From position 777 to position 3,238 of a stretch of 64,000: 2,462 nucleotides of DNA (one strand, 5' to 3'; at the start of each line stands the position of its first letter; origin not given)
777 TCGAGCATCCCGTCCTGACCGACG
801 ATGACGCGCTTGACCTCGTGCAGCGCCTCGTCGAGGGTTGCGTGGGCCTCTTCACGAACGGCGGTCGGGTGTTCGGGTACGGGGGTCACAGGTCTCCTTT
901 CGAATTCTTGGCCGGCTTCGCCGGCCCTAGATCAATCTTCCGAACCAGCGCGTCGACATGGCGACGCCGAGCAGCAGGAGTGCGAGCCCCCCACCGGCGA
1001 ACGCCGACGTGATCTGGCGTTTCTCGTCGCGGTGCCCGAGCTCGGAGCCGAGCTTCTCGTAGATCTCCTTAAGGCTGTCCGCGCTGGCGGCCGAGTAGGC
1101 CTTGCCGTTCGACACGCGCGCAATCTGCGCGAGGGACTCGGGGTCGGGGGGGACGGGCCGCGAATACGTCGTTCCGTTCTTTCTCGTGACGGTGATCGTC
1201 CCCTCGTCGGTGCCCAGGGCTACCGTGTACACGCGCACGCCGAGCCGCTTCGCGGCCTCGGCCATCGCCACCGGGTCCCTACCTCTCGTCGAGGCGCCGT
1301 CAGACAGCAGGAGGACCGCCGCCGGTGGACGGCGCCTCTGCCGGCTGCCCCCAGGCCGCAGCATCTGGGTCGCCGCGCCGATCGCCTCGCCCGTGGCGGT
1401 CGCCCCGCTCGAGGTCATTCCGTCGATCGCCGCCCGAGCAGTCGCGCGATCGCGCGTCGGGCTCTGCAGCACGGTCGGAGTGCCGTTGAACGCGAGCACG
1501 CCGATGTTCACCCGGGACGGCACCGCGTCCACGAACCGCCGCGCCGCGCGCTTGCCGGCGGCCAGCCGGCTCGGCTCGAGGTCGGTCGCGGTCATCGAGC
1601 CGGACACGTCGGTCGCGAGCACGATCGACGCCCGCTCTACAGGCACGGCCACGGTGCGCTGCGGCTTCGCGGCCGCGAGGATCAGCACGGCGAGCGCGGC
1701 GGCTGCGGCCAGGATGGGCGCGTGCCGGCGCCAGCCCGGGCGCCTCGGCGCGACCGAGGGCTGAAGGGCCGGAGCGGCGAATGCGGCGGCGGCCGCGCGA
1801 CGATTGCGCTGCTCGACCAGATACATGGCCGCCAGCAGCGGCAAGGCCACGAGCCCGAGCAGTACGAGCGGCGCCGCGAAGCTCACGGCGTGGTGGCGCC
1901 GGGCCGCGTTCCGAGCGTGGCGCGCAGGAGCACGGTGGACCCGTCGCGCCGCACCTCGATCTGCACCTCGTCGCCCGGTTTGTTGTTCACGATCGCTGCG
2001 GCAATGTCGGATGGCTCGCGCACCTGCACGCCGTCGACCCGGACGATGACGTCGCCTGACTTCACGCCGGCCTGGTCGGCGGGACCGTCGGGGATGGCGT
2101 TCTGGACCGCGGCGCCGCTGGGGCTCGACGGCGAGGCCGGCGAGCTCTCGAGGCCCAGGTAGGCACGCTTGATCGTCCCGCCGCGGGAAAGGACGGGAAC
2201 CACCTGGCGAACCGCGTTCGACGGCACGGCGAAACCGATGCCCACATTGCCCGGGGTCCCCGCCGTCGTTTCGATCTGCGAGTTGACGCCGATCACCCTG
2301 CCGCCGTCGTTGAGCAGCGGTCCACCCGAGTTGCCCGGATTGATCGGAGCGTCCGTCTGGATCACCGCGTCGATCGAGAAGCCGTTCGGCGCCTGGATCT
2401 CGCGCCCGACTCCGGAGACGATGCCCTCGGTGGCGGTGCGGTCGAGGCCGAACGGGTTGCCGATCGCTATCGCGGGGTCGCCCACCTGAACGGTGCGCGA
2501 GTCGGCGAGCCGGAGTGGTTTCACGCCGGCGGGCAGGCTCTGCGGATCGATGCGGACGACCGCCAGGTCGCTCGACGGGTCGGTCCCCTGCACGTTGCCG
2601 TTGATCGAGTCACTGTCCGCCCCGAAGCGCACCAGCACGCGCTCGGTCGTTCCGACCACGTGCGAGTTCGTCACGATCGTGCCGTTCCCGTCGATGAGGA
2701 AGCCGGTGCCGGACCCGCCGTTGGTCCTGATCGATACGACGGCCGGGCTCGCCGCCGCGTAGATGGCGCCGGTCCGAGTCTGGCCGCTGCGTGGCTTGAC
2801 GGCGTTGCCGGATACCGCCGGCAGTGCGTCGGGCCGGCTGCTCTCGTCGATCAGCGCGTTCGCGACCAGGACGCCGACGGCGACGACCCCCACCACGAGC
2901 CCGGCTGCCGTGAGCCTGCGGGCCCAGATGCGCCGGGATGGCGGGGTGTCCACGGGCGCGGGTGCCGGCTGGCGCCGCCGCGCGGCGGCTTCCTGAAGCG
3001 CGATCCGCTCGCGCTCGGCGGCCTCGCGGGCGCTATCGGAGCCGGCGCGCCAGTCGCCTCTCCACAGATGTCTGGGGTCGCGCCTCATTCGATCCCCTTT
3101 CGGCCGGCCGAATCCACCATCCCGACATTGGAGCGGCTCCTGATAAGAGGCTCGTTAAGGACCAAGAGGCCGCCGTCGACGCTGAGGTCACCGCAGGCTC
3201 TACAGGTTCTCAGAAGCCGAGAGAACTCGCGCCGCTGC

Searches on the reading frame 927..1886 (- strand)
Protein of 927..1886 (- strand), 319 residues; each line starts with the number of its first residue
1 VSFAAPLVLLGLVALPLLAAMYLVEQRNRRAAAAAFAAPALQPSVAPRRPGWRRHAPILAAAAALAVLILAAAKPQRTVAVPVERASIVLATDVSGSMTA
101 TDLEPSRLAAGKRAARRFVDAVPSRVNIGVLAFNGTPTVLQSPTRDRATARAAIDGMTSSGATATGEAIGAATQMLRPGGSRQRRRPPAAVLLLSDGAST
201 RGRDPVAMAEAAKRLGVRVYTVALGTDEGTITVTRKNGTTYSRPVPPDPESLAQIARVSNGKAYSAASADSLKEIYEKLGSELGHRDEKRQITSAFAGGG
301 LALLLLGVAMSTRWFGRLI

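Call 13: search_protein_families(library=pfam, proteins=[window:927-1886:-], max_evalue=0.001)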
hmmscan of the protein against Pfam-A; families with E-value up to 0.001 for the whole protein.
window:927-1886:- (319 aa): 4 families
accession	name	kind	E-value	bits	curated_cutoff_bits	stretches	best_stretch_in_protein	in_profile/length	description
PF13519.12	VWA_2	-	2.7e-19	70.2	27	1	88-197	1-106/107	von Willebrand factor type A domain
PF00092.34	VWA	-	2.1e-18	67.6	23.8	1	88-277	2-173/174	von Willebrand factor type A domain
PF07584.16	BatA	-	2.5e-06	28.3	25.9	1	1-75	1-77/77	Aerotolerance regulator N-terminal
PF06707.17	DUF1194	-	7.5e-05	22.5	27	0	148-231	80-161/206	Protein of unknown function (DUF1194)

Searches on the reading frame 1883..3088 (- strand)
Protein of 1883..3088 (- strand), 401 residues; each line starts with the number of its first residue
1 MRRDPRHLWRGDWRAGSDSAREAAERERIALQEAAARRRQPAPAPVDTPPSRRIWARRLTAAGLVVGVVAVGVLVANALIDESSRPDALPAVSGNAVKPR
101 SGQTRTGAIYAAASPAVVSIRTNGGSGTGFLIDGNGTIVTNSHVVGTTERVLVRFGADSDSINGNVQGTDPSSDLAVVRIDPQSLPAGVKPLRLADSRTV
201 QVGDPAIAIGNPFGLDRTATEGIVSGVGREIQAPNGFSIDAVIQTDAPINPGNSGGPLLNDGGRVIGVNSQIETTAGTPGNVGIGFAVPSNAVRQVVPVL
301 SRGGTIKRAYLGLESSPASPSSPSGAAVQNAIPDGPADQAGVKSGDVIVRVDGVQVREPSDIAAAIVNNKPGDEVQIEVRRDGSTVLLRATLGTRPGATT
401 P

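Call 13: search_protein_families(library=pfam, proteins=[window:1883-3088:-], max_evalue=0.001)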
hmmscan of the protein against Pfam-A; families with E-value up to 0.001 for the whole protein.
window:1883-3088:- (401 aa): 6 families
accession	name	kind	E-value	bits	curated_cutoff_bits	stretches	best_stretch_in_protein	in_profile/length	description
PF13365.12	Trypsin_2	-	2.8e-32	112.9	27.6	1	127-268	1-144/144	Trypsin-like peptidase domain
PF00089.32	Trypsin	-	1.3e-22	81.2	20.6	1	111-295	9-218/220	Trypsin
PF13180.12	PDZ_2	-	1.3e-15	57.8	27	1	310-390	2-78/80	PDZ domain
PF17820.7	PDZ_6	-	9.2e-11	41.8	27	1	330-381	4-54/54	PDZ domain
PF00595.29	PDZ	-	6e-09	36.6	23.2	1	307-379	8-80/81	PDZ domain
PF14685.13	PDZ_Tricorn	-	3.3e-05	24.2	25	1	335-383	31-80/88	Tricorn protease PDZ domain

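Call 47: find_encoding_contigs(protein=window:1886-3088:-, flank=2000, max_places=3)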
Protein window:1886-3088:- (401 aa): no gene with exactly this product is on record in the collection.
